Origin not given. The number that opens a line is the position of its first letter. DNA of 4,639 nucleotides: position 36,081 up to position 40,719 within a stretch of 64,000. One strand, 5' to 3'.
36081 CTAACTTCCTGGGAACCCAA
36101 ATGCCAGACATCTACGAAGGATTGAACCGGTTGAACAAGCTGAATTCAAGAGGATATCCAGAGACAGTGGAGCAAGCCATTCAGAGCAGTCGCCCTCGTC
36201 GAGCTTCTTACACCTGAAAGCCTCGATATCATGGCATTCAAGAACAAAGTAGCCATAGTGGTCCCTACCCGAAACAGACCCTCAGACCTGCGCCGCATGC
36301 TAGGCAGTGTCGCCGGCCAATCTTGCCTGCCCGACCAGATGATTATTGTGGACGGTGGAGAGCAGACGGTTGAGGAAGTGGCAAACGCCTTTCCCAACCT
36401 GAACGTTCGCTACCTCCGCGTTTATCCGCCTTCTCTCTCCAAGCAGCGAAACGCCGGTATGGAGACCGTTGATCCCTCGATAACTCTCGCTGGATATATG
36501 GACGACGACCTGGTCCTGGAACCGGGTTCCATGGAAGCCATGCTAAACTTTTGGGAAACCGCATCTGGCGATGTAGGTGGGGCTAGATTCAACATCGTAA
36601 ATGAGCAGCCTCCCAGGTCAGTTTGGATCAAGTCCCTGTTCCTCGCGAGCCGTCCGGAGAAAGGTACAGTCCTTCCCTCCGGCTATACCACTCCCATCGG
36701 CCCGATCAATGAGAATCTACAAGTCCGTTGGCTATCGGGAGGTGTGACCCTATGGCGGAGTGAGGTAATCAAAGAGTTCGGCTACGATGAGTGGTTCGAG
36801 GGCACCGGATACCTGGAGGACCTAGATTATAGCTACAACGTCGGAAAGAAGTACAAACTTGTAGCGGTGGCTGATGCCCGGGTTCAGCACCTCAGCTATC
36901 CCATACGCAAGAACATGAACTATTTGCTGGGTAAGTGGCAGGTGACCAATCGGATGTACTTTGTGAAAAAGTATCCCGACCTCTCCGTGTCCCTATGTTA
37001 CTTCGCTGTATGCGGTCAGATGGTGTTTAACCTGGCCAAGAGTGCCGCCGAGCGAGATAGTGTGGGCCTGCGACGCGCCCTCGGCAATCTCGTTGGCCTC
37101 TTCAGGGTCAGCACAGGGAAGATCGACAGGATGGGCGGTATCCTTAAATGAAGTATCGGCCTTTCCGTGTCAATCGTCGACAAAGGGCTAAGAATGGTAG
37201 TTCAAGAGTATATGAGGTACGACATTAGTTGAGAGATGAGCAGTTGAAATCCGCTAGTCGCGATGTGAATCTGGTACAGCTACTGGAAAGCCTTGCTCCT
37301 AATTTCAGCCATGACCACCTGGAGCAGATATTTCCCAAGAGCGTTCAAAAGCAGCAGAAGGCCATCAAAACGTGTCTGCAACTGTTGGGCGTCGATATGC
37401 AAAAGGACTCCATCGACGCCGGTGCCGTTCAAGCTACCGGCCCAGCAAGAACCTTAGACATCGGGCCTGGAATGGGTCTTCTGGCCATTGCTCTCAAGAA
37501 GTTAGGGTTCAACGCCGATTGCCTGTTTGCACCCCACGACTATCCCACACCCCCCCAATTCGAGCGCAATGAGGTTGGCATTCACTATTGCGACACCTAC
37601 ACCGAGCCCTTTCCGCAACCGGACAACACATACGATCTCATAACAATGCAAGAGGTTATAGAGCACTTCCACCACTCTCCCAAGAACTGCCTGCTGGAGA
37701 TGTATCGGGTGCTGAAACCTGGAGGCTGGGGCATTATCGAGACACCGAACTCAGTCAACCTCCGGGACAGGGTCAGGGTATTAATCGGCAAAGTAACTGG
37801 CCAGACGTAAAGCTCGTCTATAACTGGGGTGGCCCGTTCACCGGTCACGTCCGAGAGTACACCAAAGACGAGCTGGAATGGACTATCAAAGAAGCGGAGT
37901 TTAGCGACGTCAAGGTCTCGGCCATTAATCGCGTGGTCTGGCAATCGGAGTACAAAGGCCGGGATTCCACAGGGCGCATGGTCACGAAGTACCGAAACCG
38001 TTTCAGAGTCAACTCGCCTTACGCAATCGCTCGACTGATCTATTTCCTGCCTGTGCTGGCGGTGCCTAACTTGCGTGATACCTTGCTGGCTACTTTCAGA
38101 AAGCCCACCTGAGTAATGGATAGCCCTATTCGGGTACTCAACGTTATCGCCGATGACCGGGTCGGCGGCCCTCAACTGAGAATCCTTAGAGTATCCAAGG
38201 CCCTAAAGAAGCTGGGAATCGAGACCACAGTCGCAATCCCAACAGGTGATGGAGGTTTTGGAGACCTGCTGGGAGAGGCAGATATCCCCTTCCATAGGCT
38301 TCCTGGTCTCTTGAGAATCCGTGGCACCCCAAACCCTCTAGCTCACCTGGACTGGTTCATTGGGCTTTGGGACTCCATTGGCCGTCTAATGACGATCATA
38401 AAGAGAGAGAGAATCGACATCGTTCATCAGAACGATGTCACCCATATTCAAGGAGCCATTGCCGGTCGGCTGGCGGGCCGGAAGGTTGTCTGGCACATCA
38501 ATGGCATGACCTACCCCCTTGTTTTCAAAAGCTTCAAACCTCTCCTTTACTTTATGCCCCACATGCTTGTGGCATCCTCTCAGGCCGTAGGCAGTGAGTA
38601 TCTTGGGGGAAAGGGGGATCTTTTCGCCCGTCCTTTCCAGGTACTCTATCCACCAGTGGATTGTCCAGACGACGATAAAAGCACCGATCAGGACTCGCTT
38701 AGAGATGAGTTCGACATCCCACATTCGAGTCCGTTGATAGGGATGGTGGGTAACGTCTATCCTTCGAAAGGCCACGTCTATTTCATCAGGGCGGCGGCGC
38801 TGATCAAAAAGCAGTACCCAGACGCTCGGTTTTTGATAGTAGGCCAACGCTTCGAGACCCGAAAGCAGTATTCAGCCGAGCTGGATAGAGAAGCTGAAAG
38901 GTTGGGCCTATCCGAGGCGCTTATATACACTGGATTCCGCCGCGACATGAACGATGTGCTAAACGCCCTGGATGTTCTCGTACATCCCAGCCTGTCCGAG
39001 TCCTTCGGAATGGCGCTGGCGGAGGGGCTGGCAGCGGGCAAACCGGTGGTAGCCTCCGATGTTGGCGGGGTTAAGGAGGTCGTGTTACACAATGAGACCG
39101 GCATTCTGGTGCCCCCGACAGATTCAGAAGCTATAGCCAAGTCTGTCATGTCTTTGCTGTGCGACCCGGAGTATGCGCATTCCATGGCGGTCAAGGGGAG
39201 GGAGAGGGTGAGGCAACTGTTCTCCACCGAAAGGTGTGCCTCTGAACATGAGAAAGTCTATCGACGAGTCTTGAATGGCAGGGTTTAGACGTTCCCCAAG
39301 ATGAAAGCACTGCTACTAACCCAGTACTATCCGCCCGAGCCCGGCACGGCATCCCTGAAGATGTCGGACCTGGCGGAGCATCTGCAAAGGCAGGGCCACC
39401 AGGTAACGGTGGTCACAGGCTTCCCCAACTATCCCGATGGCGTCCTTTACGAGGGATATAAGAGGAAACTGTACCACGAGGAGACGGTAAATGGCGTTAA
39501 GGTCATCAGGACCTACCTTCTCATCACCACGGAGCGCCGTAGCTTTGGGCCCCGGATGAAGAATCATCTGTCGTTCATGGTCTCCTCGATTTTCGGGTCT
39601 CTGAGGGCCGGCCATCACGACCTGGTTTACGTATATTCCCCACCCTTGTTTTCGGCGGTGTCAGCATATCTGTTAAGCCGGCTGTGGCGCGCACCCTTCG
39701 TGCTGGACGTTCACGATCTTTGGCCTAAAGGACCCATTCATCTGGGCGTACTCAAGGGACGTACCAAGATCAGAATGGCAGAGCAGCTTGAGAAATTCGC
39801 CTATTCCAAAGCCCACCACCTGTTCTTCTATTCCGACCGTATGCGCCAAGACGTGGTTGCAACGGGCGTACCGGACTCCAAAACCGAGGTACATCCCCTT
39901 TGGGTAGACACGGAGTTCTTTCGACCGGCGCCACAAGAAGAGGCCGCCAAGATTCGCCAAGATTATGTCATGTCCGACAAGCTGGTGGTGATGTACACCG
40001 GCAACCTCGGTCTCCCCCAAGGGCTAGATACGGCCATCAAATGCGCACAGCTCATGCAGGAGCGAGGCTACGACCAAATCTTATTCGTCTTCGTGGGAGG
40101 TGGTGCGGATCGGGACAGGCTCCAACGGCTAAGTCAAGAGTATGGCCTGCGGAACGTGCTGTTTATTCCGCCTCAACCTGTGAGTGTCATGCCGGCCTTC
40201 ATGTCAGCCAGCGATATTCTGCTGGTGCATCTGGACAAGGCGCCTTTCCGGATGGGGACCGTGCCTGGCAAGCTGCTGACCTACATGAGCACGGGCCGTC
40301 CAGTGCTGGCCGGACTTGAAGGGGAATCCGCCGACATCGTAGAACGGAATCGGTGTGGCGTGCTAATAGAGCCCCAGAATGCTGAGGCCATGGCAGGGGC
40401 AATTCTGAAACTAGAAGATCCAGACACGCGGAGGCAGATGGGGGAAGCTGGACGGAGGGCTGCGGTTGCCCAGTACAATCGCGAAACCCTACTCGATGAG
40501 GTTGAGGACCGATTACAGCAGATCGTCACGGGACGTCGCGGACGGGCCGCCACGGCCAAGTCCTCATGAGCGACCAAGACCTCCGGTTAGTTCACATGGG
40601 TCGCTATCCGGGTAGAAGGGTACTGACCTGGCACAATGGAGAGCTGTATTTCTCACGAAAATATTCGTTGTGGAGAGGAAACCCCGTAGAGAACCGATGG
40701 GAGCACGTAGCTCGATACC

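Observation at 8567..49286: A glycan island of about 40 kb, headed by a NusG paralog, that combines two CMP-ulosonic-acid pathways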

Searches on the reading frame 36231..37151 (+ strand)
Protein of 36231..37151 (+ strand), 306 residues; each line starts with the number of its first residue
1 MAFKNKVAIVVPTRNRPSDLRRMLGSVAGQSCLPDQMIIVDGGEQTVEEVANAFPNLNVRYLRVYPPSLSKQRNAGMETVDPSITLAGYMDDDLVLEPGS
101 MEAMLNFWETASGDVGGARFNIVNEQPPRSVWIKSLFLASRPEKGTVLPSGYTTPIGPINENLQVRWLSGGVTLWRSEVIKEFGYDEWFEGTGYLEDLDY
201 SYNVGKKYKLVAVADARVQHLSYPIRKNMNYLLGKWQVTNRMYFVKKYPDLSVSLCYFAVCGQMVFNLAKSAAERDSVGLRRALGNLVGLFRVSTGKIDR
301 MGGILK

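Call 5: search_protein_families(library=pfam, proteins=[window:36231-37151:+])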
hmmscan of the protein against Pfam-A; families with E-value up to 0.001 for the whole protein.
window:36231-37151:+ (306 aa): 2 families
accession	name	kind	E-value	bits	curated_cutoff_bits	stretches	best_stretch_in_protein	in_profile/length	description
PF00535.33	Glycos_transf_2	-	1.7e-12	48.1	23.3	1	9-124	2-120/168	Glycosyl transferase family 2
PF13641.12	Glyco_tranf_2_3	-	2.2e-09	38.1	27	1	7-221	3-212/230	Glycosyltransferase like family 2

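Call 19: search_protein_families(library=ncbifam, proteins=[window:36231-37151:+], max_evalue=0.001)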
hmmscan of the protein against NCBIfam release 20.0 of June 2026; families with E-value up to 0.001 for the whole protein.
window:36231-37151:+ (306 aa): 4 families
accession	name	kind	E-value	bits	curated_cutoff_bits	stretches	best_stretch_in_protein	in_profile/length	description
TIGR03965.1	mycofact_glyco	equivalog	9.1e-10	38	280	1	5-113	74-185/467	mycofactocin biosynthesis glycosyltransferase MftF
TIGR04440.1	glyco_TIGR04440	domain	8.5e-08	32.2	70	1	6-110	1-108/215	TIGR00180 family glycosyltransferase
NF041875.1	EPS_EpsD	equivalog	4.3e-06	26.3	370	1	7-115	1-111/325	exopolysaccharide biosynthesis glycosyltransferase EpsD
NF038299.1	EPS_HpsN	equivalog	6.9e-06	25.2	425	1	6-205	2-204/317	hormogonium polysaccharide biosynthesis glycosyltransferase HpsN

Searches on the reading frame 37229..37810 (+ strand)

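Call 5: search_protein_families(library=pfam, proteins=[window:37229-37810:+])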
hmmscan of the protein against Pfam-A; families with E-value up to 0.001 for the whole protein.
window:37229-37810:+ (193 aa): 7 families
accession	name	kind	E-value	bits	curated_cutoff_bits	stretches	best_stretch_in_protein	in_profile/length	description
PF13489.12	Methyltransf_23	-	1.1e-13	51.7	27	1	72-175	23-121/164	Methyltransferase domain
PF08241.18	Methyltransf_11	-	1.4e-12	48.5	21.2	1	76-169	1-94/95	Methyltransferase domain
PF13649.12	Methyltransf_25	-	1.3e-09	39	27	1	76-166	2-97/97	Methyltransferase domain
PF08242.18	Methyltransf_12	-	3.4e-07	31.3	30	1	129-167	64-97/98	Methyltransferase domain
PF13847.12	Methyltransf_31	-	6.9e-07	29.5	27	1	128-174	66-113/145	Methyltransferase domain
PF01209.24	Ubie_methyltran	-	5.3e-05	23.1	20.1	1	116-167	98-148/233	ubiE/COQ5 methyltransferase family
PF03141.22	Methyltransf_29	-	0.00034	19.8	23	1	111-173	406-468/506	Putative S-adenosyl-L-methionine-dependent methyltransferase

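Call 38: search_protein_families(library=ncbifam, proteins=[window:37229-37810:+], max_evalue=0.001)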
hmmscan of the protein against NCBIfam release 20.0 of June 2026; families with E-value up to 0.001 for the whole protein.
window:37229-37810:+ (193 aa): 6 families
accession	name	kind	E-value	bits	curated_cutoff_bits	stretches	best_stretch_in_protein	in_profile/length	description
TIGR01983.1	UbiG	equivalog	1.7e-10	40.6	102.95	1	70-174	48-155/228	bifunctional 2-polyprenyl-6-hydroxyphenol methylase/3-demethylubiquinol 3-O-methyltransferase UbiG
NF001240.0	PRK00216.1-1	equivalog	3.2e-05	23.1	378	1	118-167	117-165/251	bifunctional demethylmenaquinone methyltransferase/2-methoxy-6-polyprenyl-1,4-benzoquinol methylase UbiE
TIGR01934.1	MenG_MenH_UbiE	subfamily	0.00024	20.5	158.35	1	113-168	85-139/223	ubiquinone/menaquinone biosynthesis methyltransferase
TIGR02072.1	BioC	equivalog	0.00035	20.5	184.95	1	69-178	32-140/244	malonyl-ACP O-methyltransferase BioC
NF001244.0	PRK00216.1-5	equivalog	0.00051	19.4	216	0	117-167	101-150/236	bifunctional demethylmenaquinone methyltransferase/2-methoxy-6-polyprenyl-1,4-benzoquinol methylase UbiE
NF045667.1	MTase_DVU1556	equivalog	0.00082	18.9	155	0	70-168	21-117/213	DVU_1556 family methyltransferase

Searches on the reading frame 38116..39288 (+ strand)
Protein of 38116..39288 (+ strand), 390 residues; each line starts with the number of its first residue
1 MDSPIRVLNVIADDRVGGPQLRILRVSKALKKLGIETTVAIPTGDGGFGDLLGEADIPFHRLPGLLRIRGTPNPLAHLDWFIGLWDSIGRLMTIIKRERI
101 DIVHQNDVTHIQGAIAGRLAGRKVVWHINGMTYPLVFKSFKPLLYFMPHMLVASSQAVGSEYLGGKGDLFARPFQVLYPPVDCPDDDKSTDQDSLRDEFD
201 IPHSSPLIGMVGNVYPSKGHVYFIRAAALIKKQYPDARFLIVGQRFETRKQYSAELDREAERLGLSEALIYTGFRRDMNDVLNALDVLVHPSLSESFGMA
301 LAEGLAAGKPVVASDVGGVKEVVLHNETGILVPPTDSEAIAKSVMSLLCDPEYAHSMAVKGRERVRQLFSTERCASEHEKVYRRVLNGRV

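Call 5: search_protein_families(library=pfam, proteins=[window:38116-39288:+])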
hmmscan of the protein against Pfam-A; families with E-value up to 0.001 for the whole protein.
window:38116-39288:+ (390 aa): 6 families
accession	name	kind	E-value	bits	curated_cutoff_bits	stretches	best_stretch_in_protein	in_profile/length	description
PF00534.26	Glycos_transf_1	-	7.5e-42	143.2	26.4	1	192-364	2-172/172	Glycosyl transferases group 1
PF13692.12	Glyco_trans_1_4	-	1.1e-37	129.9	27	1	206-350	2-142/142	Glycosyl transferases group 1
PF13579.12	Glyco_trans_4_4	-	8.5e-11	42.9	29.7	1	17-143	1-115/158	Glycosyl transferase 4-like domain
PF20706.3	GT4-conflict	-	1.2e-10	41.4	26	1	208-375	200-382/385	Family 4 Glycosyltransferase in conflict systems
PF13439.12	Glyco_transf_4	-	4.1e-10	40.4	28.5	1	16-182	1-167/170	Glycosyltransferase Family 4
PF13524.12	Glyco_trans_1_2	-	4e-06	27.3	25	1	232-374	11-138/144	Glycosyl transferase-like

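Call 38: search_protein_families(library=ncbifam, proteins=[window:38116-39288:+], max_evalue=0.001)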
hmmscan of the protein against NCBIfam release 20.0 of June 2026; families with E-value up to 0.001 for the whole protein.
window:38116-39288:+ (390 aa): 41 families (the best 25 are shown)
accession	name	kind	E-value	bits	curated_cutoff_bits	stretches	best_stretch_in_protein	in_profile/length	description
TIGR03088.1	stp2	hypoth_equivalog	7.6e-34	117.3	409.05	1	89-386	71-374/374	TIGR03088 family PEP-CTERM/XrtA system glycosyltransferase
NF041876.1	EPS_EpsE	equivalog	2.1e-31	109.6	400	1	211-376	220-387/389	exopolysaccharide biosynthesis GT4 family glycosyltransferase EpsE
TIGR03999.1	thiol_BshA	equivalog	2.1e-29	102.6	273.7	1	172-386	167-374/375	N-acetyl-alpha-D-glucosaminyl L-malate synthase BshA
TIGR02149.1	glgA_Coryne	subfamily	5.1e-28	98.3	302.4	1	151-386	148-391/391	glycogen synthase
TIGR03449.1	mycothiol_MshA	equivalog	5.8e-25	88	462.5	1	188-386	203-404/406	D-inositol-3-phosphate glycosyltransferase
NF038011.1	PelF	equivalog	7.3e-24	84.7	100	1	203-382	304-489/489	GT4 family glycosyltransferase PelF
TIGR04063.1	stp3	hypoth_equivalog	2.6e-23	82.5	442.05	1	189-386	198-396/397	TIGR04063 family PEP-CTERM/XrtA system glycosyltransferase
TIGR04047.1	MSMEG_0565_glyc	hypoth_equivalog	5.5e-23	81.6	259.85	1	191-384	180-373/373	MSMEG_0565 family glycosyltransferase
NF038295.1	EPS_HpsP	equivalog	5.1e-21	75.1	550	1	186-385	188-387/388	hormogonium polysaccharide biosynthesis glycosyltransferase HpsP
NF012028.0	PRK15484.1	subfamily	3.1e-19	69.3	618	1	184-382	172-375/380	lipopolysaccharide N-acetylglucosaminyltransferase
NF038229.1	Glyco4_Geo_Pelo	equivalog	5.7e-18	65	400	1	213-386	169-337/338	GPMC system family 4 glycosyltransferase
NF041139.1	TreT_Thcocales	equivalog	3.6e-16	59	775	1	195-370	219-397/412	trehalose synthase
NF053787.1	GlcN_PG_synth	equivalog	2.8e-15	56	480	1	191-386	183-360/361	N-acetylglucosaminyl phosphatidylglycerol synthase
NF047684.1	TeichurnBiosyTuaC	equivalog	7.2e-15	54.8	550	1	189-386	203-390/391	teichuronic acid biosynthesis protein TuaC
NF038298.1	EPS_HpsO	equivalog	2.9e-13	49.3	575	1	189-385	185-387/388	hormogonium polysaccharide biosynthesis glycosyltransferase HpsO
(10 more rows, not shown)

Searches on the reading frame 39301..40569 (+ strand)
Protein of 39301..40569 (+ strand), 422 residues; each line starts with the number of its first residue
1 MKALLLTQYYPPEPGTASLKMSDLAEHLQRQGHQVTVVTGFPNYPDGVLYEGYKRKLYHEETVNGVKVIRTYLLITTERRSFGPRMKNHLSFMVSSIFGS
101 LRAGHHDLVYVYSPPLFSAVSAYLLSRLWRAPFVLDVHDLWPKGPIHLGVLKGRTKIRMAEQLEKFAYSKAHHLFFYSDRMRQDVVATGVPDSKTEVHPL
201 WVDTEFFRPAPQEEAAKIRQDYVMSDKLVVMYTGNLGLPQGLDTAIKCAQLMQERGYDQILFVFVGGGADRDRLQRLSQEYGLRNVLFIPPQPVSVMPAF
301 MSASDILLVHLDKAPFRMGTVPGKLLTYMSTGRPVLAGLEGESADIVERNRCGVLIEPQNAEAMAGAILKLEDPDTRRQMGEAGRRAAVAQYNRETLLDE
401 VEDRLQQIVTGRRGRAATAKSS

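Call 5: search_protein_families(library=pfam, proteins=[window:39301-40569:+])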
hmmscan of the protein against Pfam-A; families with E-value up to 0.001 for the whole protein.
window:39301-40569:+ (422 aa): 5 families
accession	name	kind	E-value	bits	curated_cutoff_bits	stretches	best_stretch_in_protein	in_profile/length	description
PF13579.12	Glyco_trans_4_4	-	1.3e-22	81.3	29.7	1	21-201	7-158/158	Glycosyl transferase 4-like domain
PF00534.26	Glycos_transf_1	-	2.9e-21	76.2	26.4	1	219-386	6-171/172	Glycosyl transferases group 1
PF13692.12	Glyco_trans_1_4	-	4.4e-17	63.1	27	1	229-371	3-139/142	Glycosyl transferases group 1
PF13439.12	Glyco_transf_4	-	4.9e-17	62.9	28.5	1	23-205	10-169/170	Glycosyltransferase Family 4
PF13524.12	Glyco_trans_1_2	-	1.8e-05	25.1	25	1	285-399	28-140/144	Glycosyl transferase-like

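Call 38: search_protein_families(library=ncbifam, proteins=[window:39301-40569:+], max_evalue=0.001)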
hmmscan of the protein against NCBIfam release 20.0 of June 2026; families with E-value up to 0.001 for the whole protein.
window:39301-40569:+ (422 aa): 18 families
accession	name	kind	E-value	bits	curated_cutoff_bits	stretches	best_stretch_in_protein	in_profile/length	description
NF007640.0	PRK10307.1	subfamily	6.3e-66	223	276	1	1-409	1-408/411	WcaI family glycosyltransferase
TIGR04007.1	wcaI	equivalog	6.9e-34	117.2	800.45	1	1-370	1-373/407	colanic acid biosynthesis glycosyltransferase WcaI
TIGR04063.1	stp3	hypoth_equivalog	2.5e-27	95.8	442.05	1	54-387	43-374/397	TIGR04063 family PEP-CTERM/XrtA system glycosyltransferase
TIGR03088.1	stp2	hypoth_equivalog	2.3e-16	59.8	409.05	1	190-402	157-367/374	TIGR03088 family PEP-CTERM/XrtA system glycosyltransferase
TIGR03999.1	thiol_BshA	equivalog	2.5e-13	49.7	273.7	1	161-408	135-373/375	N-acetyl-alpha-D-glucosaminyl L-malate synthase BshA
NF053787.1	GlcN_PG_synth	equivalog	2.6e-13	49.5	480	1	167-409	140-360/361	N-acetylglucosaminyl phosphatidylglycerol synthase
TIGR02149.1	glgA_Coryne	subfamily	3e-13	49.7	302.4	1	110-403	86-385/391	glycogen synthase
NF041876.1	EPS_EpsE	equivalog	2.1e-12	47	400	1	165-395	156-383/389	exopolysaccharide biosynthesis GT4 family glycosyltransferase EpsE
TIGR03449.1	mycothiol_MshA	equivalog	2.1e-12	46.7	462.5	1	104-389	101-385/406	D-inositol-3-phosphate glycosyltransferase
NF047684.1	TeichurnBiosyTuaC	equivalog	1.9e-10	40.2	550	1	1-378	1-358/391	teichuronic acid biosynthesis protein TuaC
NF047676.1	TeichurnBiosyTuaH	equivalog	7e-10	38.3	550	1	103-388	95-368/384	teichuronic acid biosynthesis protein TuaH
TIGR04005.1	wcaL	equivalog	1.2e-09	37.6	537.6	1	183-405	187-403/406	colanic acid biosynthesis glycosyltransferase WcaL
NF038298.1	EPS_HpsO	equivalog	9.2e-07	28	575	1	163-405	139-384/388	hormogonium polysaccharide biosynthesis glycosyltransferase HpsO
NF041010.1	glycosy_Agl16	equivalog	3.2e-06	26.3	575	0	2-71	2-64/352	glycosylation protein Agl16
NF038229.1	Glyco4_Geo_Pelo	equivalog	8.2e-06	25.1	400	1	224-399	158-327/338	GPMC system family 4 glycosyltransferase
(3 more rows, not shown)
